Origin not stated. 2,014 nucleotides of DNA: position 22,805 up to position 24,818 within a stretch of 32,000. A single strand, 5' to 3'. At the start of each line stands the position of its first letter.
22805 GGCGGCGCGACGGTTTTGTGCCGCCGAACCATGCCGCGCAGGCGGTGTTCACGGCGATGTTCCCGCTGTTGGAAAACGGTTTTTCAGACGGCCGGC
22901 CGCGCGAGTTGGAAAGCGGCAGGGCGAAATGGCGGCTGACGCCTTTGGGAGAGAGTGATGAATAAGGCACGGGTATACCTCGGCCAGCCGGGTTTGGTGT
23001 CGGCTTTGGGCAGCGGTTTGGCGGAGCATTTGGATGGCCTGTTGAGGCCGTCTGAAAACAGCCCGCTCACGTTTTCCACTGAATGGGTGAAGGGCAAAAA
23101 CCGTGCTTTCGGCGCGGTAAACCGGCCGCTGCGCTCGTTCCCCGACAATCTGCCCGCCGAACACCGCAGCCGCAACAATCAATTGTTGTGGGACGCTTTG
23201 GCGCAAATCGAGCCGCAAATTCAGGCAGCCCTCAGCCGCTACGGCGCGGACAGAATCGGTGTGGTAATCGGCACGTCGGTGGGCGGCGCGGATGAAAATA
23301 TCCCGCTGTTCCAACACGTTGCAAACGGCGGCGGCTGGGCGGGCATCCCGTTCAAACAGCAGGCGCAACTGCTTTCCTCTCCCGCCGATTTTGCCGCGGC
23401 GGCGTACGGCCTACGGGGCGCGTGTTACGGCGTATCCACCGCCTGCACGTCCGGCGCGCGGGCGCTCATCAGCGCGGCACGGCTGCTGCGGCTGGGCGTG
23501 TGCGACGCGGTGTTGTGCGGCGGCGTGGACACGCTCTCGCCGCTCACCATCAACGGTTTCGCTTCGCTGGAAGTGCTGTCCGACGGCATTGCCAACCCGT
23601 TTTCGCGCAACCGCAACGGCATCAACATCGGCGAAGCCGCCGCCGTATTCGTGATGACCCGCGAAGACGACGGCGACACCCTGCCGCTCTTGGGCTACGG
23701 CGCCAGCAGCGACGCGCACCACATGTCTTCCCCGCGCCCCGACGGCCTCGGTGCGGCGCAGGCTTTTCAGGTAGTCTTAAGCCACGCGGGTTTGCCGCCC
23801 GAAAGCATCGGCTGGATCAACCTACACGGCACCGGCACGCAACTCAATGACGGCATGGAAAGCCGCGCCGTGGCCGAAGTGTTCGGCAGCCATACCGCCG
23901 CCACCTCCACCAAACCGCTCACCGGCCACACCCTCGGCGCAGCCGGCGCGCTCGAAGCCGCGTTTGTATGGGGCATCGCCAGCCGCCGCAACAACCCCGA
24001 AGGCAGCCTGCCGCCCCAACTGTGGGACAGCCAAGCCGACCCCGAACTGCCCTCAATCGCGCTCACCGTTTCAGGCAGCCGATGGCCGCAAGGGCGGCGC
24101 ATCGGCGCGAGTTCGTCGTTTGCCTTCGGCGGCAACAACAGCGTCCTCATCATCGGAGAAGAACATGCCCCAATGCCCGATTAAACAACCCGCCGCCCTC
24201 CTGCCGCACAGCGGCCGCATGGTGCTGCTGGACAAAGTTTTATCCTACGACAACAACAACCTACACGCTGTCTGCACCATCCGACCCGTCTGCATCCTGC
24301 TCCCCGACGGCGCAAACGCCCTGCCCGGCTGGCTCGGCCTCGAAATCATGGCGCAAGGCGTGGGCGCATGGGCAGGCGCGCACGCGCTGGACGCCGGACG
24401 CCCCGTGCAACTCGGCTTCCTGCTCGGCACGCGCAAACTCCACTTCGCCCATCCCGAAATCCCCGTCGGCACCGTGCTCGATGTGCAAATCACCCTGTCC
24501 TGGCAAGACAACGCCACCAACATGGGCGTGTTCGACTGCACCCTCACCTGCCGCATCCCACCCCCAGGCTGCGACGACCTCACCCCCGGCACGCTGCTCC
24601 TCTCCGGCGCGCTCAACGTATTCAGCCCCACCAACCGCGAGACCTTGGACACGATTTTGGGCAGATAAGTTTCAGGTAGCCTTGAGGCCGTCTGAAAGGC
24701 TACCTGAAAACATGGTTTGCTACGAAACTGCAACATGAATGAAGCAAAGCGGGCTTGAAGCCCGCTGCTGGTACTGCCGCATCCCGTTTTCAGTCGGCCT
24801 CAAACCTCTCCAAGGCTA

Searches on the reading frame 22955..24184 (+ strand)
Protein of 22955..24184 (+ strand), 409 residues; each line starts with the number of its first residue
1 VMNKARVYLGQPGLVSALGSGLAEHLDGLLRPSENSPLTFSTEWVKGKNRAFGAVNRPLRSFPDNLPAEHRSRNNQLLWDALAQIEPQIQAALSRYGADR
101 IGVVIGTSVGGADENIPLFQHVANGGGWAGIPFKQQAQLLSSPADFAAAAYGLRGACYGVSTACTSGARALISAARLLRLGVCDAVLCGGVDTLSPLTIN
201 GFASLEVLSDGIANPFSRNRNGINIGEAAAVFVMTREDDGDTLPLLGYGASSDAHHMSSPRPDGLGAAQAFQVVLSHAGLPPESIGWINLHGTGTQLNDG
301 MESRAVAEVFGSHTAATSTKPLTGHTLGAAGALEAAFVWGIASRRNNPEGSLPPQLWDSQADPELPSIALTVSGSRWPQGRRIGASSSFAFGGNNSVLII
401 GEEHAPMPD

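Call 9: search_protein_families(library=pfam, proteins=[window:22955-24184:+], max_evalue=0.01)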
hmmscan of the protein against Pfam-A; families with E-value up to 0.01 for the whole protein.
window:22955-24184:+ (409 aa): 4 families
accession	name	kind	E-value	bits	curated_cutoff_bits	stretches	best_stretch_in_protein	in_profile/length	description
PF02801.28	Ketoacyl-synt_C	-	2.2e-25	89.4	20.8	1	246-338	5-103/119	Beta-ketoacyl synthase, C-terminal domain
PF00109.32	ketoacyl-synt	-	1.4e-20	74.4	20.8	1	98-239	113-251/252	Beta-ketoacyl synthase, N-terminal domain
PF00108.29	Thiolase_N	-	6.3e-05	22.9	26.4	1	144-197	63-118/260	Thiolase, N-terminal domain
PF08545.16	ACP_syn_III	-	0.0074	16.6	24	0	160-197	3-40/80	3-Oxoacyl-[acyl-carrier-protein (ACP)] synthase III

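Call 28: search_protein_families(library=ncbifam, proteins=[window:22955-24184:+], max_evalue=0.01)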
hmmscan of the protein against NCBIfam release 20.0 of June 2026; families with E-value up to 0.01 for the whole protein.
window:22955-24184:+ (409 aa): 29 families (the best 25 are shown)
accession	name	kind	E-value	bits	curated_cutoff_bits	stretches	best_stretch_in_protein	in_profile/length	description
NF006618.0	PRK09185.1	subfamily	1.9e-129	432.2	407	1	5-403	3-393/394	beta-ketoacyl-ACP synthase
NF005589.0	PRK07314.1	subfamily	8e-58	196.1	387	1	6-401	5-410/413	beta-ketoacyl-ACP synthase II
TIGR03150.1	fabF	equivalog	7.9e-57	192.8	493.75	1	92-400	89-406/407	beta-ketoacyl-ACP synthase II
NF004970.0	PRK06333.1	subfamily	1.1e-50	172.7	525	1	96-400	105-419/424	beta-ketoacyl-ACP synthase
NF006587.0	PRK09116.1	equivalog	2.9e-50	171.2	470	1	100-401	100-405/408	beta-ketoacyl-ACP synthase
NF004618.0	PRK05952.1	equivalog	1.9e-46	158.7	455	1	98-402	78-382/384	beta-ketoacyl-ACP synthase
NF058662.1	cispenta_AmcF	equivalog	5.2e-43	147.5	325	1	137-400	102-367/369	cispentacin biosynthesis acyltransferase subunit AmcF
NF005916.1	PRK07910.1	equivalog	1.8e-42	145.8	560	1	98-402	105-417/418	KasA/KasB family beta-ketoacyl-ACP synthase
NF006274.0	PRK08439.1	equivalog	6.1e-39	134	621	1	94-400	92-403/406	beta-ketoacyl-ACP synthase II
NF005076.0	PRK06501.1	equivalog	5.5e-37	127.7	629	1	137-404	148-424/425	beta-ketoacyl-ACP synthase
NF006434.0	PRK08722.1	equivalog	6e-36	124.2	759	1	97-400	97-411/414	beta-ketoacyl-ACP synthase II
NF005490.0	PRK07103.1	equivalog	5.6e-32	111.3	445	1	62-400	67-410/414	polyketide beta-ketoacyl:acyl carrier protein synthase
NF005935.0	PRK07967.1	equivalog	7.9e-27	94.1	630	1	13-400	10-401/406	beta-ketoacyl-ACP synthase I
NF040607.1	mycolic_Pks13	equivalog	9.8e-23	79.6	2100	1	150-403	257-526/1680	polyketide synthase Pks13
NF053555.1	prodigi_MBC_PigJ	equivalog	5.2e-22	77.9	900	1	144-401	493-757/759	prodigiosin MBC biosynthesis protein PigJ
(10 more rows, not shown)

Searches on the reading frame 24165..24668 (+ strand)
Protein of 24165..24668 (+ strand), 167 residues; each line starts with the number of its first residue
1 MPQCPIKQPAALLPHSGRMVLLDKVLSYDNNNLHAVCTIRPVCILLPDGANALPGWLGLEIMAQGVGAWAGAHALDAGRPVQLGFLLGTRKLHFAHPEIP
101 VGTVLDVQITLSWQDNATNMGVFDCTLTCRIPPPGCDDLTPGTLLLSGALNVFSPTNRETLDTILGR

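Call 9: search_protein_families(library=pfam, proteins=[window:24165-24668:+], max_evalue=0.01)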
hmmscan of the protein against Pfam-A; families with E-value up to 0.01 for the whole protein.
window:24165-24668:+ (167 aa): 2 families
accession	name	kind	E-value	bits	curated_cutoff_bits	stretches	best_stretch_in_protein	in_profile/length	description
PF22817.2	ApeP-like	-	3e-21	76.1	27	1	10-129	8-127/158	ApeP dehydratase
PF07977.19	FabA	-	7.7e-05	22.8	23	1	53-128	50-128/138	FabA-like domain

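Call 10: find_related_loci(query=window:24165-24668:+, collection=genome_contigs, flank=10000)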
Query window:24165-24668:+ (167 aa) in genome_contigs; peptide patterns used: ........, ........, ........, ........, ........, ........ (x = any residue, [..] = any of these).
48 stretches matched a pattern; 6 encode a relative of the query (tblastn E <= 1e-3); 6 distinct loci.
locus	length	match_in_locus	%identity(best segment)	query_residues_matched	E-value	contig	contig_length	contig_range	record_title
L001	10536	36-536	92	1-167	1e-103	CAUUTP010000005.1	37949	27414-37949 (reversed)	MAG TPA_asm: uncultured Eikenella sp. isolate SRR23388424_bin.11_MetaWRAP_v1.3_MAG genome assembly, contig: ERZ21659773.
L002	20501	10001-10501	92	1-167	7e-103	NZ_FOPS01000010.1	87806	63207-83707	Neisseria elongata subsp. elongata strain ATCC 25295, whole genome shotgun sequence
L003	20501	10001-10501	89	1-167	1e-97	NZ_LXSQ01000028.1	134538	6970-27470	Eikenella halliae strain NML130454 Eiksp_contig000028, whole genome shotgun sequence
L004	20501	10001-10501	88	1-167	3e-92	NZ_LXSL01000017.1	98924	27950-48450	Eikenella longinqua strain NML02-A-017 Eiksp_contig000017, whole genome shotgun sequence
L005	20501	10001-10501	84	1-167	2e-91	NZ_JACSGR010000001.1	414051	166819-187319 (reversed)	Eikenella glucosivorans strain S3360 NODE_1_length_414051_cov_198.642992, whole genome shotgun sequence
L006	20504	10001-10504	71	1-166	1e-72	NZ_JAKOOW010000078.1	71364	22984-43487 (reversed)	Kingella pumchi strain CICC 24913 NMDC70033523_78, whole genome shotgun sequence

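Call 28: search_protein_families(library=ncbifam, proteins=[window:24165-24668:+], max_evalue=0.01)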
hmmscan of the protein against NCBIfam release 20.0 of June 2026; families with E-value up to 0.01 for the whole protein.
window:24165-24668:+ (167 aa): 2 families
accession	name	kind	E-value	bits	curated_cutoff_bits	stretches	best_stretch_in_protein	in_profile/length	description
TIGR01750.1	fabZ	equivalog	1.5e-05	24.9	155.15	1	6-125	3-123/141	3-hydroxyacyl-ACP dehydratase FabZ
NF000582.1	PRK00006.1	equivalog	0.00033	20.6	113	1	10-123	6-117/137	3-hydroxyacyl-ACP dehydratase FabZ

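Call 40: search_protein_families(library=pfam, proteins=[L003:10663-11109:+, L004:10523-10768:-, L004:11486-11989:+], max_evalue=0.1)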
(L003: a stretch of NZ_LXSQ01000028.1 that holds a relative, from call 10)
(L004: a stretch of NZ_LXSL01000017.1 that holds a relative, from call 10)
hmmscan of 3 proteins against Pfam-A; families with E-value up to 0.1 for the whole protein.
L003:10663-11109:+ (148 aa): 0 families

L004:10523-10768:- (81 aa): 0 families

L004:11486-11989:+ (167 aa): 13 families
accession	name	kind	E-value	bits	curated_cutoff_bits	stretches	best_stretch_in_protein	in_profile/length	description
PF02796.21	HTH_7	-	0.00089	19.8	23.8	1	48-71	20-43/45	Helix-turn-helix domain of resolvase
PF08279.18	HTH_11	-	0.0031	17.8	25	1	47-73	12-39/55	HTH domain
PF08765.17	Mor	-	0.0036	17.7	24.9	1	41-78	65-100/107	Mor transcription activator family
PF13551.12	HTH_29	-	0.0044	17.5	28.1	1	38-90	2-54/64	Winged helix-turn helix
PF13384.12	HTH_23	-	0.011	15.9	24.6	1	39-73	9-41/50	Homeodomain-like domain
PF13518.12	HTH_28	-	0.012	16.2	25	1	42-75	5-38/52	Helix-turn-helix domain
PF04545.22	Sigma70_r4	-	0.013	15.4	24.1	1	33-77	5-48/50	Sigma-70, region 4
PF04218.19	CENP-B_N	-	0.02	15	21.2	0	45-72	18-45/53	CENP-B N-terminal DNA-binding domain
PF13936.12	HTH_38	-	0.027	14.6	27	1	31-71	3-42/44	Helix-turn-helix domain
PF25213.1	HVO_A0261_N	-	0.042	14.2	35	0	37-75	12-50/86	HVO_A0261 N-terminal domain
PF13730.12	HTH_36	-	0.056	13.7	25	0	49-72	22-48/55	Helix-turn-helix domain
PF13309.12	HTH_22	-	0.069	13.6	29.6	0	49-71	41-63/63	HTH domain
PF13542.12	HTH_Tnp_ISL3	-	0.082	12.8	27.4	0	42-72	19-49/51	Helix-turn-helix domain of transposase family ISL3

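Call 55: find_homologous_proteins(query=window:24165-24668:+)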
Query window:24165-24668:+ (167 aa): 639 proteins with E <= 0.001 among 772 candidates; the best 120 are listed.
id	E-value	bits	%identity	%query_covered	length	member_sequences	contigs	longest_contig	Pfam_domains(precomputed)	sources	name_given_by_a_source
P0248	8.5e-101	353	93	100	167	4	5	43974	PF22817.3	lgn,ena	-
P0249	4.1e-100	351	92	100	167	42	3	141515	PF22817.3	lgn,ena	-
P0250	4.1e-99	348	92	100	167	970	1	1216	PF22817.3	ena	-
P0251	9.0e-99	346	91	100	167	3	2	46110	PF07977.20,PF22817.3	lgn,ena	-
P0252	6.9e-98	344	91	100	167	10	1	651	PF22817.3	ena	-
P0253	3.3e-97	341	90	100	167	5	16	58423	PF22817.3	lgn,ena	-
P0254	1.5e-96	339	90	100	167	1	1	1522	PF07977.20,PF22817.3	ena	-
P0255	3.3e-95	335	89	100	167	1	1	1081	PF22817.3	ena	-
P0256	1.9e-94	332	89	100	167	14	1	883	PF22817.3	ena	-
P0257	1.5e-93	329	87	100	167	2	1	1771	PF22817.3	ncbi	-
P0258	9.8e-93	327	87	100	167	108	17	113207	PF22817.3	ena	-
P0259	1.1e-92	327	88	100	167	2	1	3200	PF22817.3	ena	-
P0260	5.8e-88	311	83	100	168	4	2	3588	PF22817.3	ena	-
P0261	4.3e-87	308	83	100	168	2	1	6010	PF22817.3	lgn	-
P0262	1.6e-86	306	91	89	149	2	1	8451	PF22817.3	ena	-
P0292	4.0e-52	194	58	99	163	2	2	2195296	PF22817.3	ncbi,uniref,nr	ncbi:thioester dehydrase [Neisseria lisongii]|uniref:Thioester dehydrase n=1 Tax=Neisseria lisongii 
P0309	1.1e-37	147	54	94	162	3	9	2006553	PF22817.3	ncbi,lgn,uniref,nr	ncbi:thioester dehydrase [Kingella kingae]|uniref:3-hydroxylacyl-(Acyl carrier protein) dehydratase 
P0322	5.2e-35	139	52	95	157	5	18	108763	PF22817.3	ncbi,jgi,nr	ncbi:ApeP family dehydratase [Snodgrassella alvi]|jgi:predicted hotdog family 3-hydroxylacyl-ACP deh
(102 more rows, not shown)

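Call 56: find_encoding_contigs(protein=P0292, flank=9000, max_places=1)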
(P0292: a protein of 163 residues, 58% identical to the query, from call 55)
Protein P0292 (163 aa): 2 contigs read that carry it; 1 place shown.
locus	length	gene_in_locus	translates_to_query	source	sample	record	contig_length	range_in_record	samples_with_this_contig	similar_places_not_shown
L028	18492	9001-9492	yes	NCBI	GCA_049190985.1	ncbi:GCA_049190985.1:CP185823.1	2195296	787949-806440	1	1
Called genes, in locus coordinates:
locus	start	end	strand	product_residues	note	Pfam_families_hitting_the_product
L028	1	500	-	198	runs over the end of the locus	PF19574:LolA_3, PF03548:LolA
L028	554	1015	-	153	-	PF13279:4HBT_2, PF03061:4HBT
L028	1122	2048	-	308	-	PF03279:Lip_A_acyltrans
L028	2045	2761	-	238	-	PF00535:Glycos_transf_2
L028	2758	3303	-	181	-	-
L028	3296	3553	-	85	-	PF00550:PP-binding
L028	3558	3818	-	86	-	PF00550:PP-binding (weak)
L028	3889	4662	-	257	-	PF01553:Acyltransferase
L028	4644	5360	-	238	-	PF13723:Ketoacyl-synt_2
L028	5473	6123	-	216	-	PF01648:ACPS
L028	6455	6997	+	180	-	-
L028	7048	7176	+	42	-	-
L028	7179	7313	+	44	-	-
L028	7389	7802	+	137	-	-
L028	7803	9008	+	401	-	PF00109:ketoacyl-synt, PF02801:Ketoacyl-synt_C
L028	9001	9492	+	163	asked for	PF22817:ApeP-like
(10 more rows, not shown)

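Call 57: find_encoding_contigs(protein=P0309, flank=9000, max_places=1)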
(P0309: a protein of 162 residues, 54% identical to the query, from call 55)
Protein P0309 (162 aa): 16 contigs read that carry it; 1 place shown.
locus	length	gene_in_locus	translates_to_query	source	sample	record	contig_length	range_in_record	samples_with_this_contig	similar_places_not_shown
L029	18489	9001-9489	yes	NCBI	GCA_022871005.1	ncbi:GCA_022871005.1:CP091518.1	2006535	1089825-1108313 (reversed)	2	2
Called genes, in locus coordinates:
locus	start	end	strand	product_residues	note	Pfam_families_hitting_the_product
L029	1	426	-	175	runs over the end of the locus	PF01035:DNA_binding_1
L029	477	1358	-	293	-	PF01040:UbiA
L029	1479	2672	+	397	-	PF17767:NAPRTase_N, PF04095:NAPRTase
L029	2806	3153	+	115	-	-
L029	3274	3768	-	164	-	PF10881:DUF2726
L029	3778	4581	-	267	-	PF00535:Glycos_transf_2, PF13641:Glyco_tranf_2_3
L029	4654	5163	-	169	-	-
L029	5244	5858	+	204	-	PF01648:ACPS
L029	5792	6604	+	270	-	PF13723:Ketoacyl-synt_2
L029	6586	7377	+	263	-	PF01553:Acyltransferase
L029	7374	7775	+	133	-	-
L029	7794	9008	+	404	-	PF00109:ketoacyl-synt, PF02801:Ketoacyl-synt_C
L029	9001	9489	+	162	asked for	PF22817:ApeP-like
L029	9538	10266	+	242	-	PF00106:adh_short, PF08659:KR, PF13561:adh_short_C2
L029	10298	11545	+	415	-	PF00109:ketoacyl-synt, PF02801:Ketoacyl-synt_C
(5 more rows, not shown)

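Call 58: find_encoding_contigs(protein=P0322, flank=9000, max_places=1)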
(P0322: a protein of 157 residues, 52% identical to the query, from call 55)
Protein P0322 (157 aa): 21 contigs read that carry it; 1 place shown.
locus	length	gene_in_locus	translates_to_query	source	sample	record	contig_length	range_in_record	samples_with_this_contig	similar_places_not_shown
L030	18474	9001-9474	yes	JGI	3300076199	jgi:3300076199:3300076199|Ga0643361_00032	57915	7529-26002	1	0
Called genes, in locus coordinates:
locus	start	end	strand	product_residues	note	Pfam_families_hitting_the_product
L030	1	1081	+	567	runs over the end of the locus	PF00501:AMP-binding, PF22818:ApeI-like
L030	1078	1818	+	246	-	PF00535:Glycos_transf_2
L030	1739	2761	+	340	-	PF03279:Lip_A_acyltrans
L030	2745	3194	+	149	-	PF13279:4HBT_2, PF03061:4HBT (weak)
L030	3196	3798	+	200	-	PF19574:LolA_3 (weak), PF03548:LolA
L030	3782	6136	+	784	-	-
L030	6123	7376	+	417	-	PF00890:FAD_binding_2 (faint), PF01266:DAO (faint), PF01494:FAD_binding_3, PF03486:HI0933_like (faint), PF04820:Trp_halogenase, PF12831:FAD_oxidored, PF13450:NAD_binding_8 (weak), PF04820:Trp_halogenase, +1 more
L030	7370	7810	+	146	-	-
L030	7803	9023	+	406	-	PF00109:ketoacyl-synt, PF02801:Ketoacyl-synt_C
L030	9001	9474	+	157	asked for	PF22817:ApeP-like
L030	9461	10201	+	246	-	PF00106:adh_short, PF08659:KR, PF13561:adh_short_C2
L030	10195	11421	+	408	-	PF00109:ketoacyl-synt, PF00108:Thiolase_N (weak), PF02801:Ketoacyl-synt_C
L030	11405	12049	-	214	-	PF01648:ACPS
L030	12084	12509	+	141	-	-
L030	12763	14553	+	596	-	PF00682:HMGL-like, PF22617:HCS_D2, PF08502:LeuA_dimer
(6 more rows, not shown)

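Call 71: list_cluster_members(proteins=[L002:16266-17558:+, L002:7661-8236:+, L002:10709-11362:+, L002:17683-18045:+])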
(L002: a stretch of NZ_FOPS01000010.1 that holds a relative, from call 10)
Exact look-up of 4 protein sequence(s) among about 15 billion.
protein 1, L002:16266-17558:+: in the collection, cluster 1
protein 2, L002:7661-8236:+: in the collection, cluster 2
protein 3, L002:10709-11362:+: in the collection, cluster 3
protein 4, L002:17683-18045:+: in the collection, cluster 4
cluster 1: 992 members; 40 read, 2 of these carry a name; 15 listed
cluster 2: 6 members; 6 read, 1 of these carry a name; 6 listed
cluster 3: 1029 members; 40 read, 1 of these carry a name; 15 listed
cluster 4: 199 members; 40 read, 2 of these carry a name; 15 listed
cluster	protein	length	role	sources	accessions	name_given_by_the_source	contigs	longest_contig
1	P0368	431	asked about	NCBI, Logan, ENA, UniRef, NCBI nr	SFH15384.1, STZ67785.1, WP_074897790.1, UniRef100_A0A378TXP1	major facilitator family transporter [Neisseria elongata] | Major facilitator family transporter n=1 Tax=Neisseria elongata TaxID=495 ... | MFS transporter [Neisseria elongata]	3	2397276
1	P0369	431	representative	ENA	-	-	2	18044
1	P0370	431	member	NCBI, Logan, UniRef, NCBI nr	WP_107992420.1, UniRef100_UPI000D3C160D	MFS transporter [Neisseria elongata] | MFS transporter n=1 Tax=Neisseria elongata TaxID=495 RepID=UPI000D3C160D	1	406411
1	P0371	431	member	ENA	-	-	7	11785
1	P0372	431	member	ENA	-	-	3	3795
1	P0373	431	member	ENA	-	-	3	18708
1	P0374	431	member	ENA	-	-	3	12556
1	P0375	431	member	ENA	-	-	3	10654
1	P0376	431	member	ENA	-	-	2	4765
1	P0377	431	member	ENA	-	-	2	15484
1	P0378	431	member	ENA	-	-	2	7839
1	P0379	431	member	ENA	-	-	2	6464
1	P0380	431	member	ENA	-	-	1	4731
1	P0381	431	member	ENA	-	-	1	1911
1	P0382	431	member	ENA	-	-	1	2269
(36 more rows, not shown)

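Call 76: search_protein_families(library=pfam, proteins=[L002:482-2137:+, L002:2013-4442:+, L002:4544-6034:+, L002:6285-7529:+, L002:7661-8239:+, L002:13804-14307:-, L002:14291-15658:+], max_evalue=0.001)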
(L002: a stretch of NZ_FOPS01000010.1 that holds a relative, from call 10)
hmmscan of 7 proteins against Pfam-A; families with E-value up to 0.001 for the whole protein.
L002:482-2137:+ (551 aa): 2 families
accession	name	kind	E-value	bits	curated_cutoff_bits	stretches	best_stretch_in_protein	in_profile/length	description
PF00501.34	AMP-binding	-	7.8e-11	41.8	29.9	1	72-275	79-329/384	AMP-binding enzyme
PF22818.2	ApeI-like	-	5e-08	33.7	28.5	1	462-534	24-96/119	ApeI dehydratase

L002:2013-4442:+ (809 aa): 1 family
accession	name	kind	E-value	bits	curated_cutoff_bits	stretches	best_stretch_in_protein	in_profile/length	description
PF03176.21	MMPL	-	2.6e-09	36.9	20.5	1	229-349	92-207/333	MMPL family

L002:4544-6034:+ (496 aa): 1 family
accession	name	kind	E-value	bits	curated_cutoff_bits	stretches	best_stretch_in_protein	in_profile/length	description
PF04087.19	DUF389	-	1.6e-49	167.9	23.9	1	102-238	1-137/137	Domain of unknown function (DUF389)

L002:6285-7529:+ (414 aa): 10 families
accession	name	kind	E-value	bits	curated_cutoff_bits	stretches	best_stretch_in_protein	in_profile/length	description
PF01494.25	FAD_binding_3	-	4.4e-21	75.9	22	1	5-332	2-327/349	FAD binding domain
PF04820.20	Trp_halogenase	-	8e-20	71.6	21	2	6-85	1-86/458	Tryptophan halogenase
PF01266.30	DAO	-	8.8e-15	55.5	27.9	2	112-322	155-353/353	FAD dependent oxidoreductase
PF12831.13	FAD_oxidored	-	1.8e-09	37.8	27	1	6-169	1-151/416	FAD dependent oxidoreductase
PF13450.12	NAD_binding_8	-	3.7e-08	34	21.9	1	9-38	1-30/68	NAD(P)-binding Rossmann-like domain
PF07992.20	Pyr_redox_2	-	2.3e-07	31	26.1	0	6-90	2-81/291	Pyridine nucleotide-disulphide oxidoreductase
PF03486.20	HI0933_like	-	0.00016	21.7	50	0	6-37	2-33/244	HI0933-like protein Rossmann domain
PF05834.18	Lycopene_cycl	-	0.00019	21.1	23.4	1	6-166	1-143/380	Lycopene cyclase protein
PF00890.30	FAD_binding_2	-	0.00047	19.9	20.4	0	6-37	1-32/414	FAD binding domain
PF01946.23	Thi4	-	0.00076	19.2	26.2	0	5-36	18-50/235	Thi4 family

L002:7661-8239:+ (192 aa): 4 families
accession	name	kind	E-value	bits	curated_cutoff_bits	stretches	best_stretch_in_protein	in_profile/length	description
PF08238.18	Sel1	-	1.8e-22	79.3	30.7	3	114-148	2-36/36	Sel1 repeat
PF13424.12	TPR_12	-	0.00017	22.2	30.1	1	145-178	41-74/77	Tetratricopeptide repeat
PF13181.12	TPR_8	-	0.00088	19.7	25.7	1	150-177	2-29/34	Tetratricopeptide repeat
PF13428.12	TPR_14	-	0.00097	20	23.5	0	151-182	3-34/44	Tetratricopeptide repeat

L002:13804-14307:- (167 aa): 0 families

L002:14291-15658:+ (455 aa): 1 family
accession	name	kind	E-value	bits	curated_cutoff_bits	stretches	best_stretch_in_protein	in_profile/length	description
PF00437.27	T2SSE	-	4.9e-44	150.9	24.9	1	88-362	8-282/370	Type II/IV secretion system protein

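Call 89: find_encoding_contigs(protein=P0258, flank=7000, max_places=5)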
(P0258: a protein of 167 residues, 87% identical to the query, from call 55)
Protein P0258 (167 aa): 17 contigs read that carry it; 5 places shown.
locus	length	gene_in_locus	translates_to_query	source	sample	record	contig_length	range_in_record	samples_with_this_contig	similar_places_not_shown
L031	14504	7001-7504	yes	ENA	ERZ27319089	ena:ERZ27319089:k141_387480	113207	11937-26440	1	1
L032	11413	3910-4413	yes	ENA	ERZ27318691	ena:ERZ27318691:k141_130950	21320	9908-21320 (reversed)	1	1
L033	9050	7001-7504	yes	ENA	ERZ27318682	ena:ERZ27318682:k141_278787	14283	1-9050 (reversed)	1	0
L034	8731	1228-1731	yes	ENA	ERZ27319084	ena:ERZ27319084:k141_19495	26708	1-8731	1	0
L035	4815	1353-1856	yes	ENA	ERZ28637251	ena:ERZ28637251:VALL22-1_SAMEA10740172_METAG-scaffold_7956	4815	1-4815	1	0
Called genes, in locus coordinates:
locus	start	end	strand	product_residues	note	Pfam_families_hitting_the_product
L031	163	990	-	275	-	PF02498:Bro-N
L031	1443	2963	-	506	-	-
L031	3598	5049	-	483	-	-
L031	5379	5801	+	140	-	-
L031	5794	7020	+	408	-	PF00109:ketoacyl-synt, PF02801:Ketoacyl-synt_C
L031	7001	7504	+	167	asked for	PF22817:ApeP-like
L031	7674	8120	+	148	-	-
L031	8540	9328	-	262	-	PF10411:DsbC_N, PF13098:Thioredoxin_2, PF01323:DSBA (faint), PF13462:Thioredoxin_4 (faint)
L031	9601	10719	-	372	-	PF10093:EarP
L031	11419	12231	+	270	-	PF17827:PrmC_N, PF01170:UPF0020 (weak), PF05175:MTS, PF13847:Methyltransf_31, PF08241:Methyltransf_11 (faint), PF13649:Methyltransf_25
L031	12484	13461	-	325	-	PF01476:LysM, PF01551:Peptidase_M23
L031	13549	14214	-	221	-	PF01135:PCMT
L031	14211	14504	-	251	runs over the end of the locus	PF01975:SurE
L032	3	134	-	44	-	?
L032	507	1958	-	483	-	-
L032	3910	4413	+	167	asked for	PF22817:ApeP-like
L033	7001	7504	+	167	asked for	PF22817:ApeP-like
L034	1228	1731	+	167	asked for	PF22817:ApeP-like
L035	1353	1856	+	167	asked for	PF22817:ApeP-like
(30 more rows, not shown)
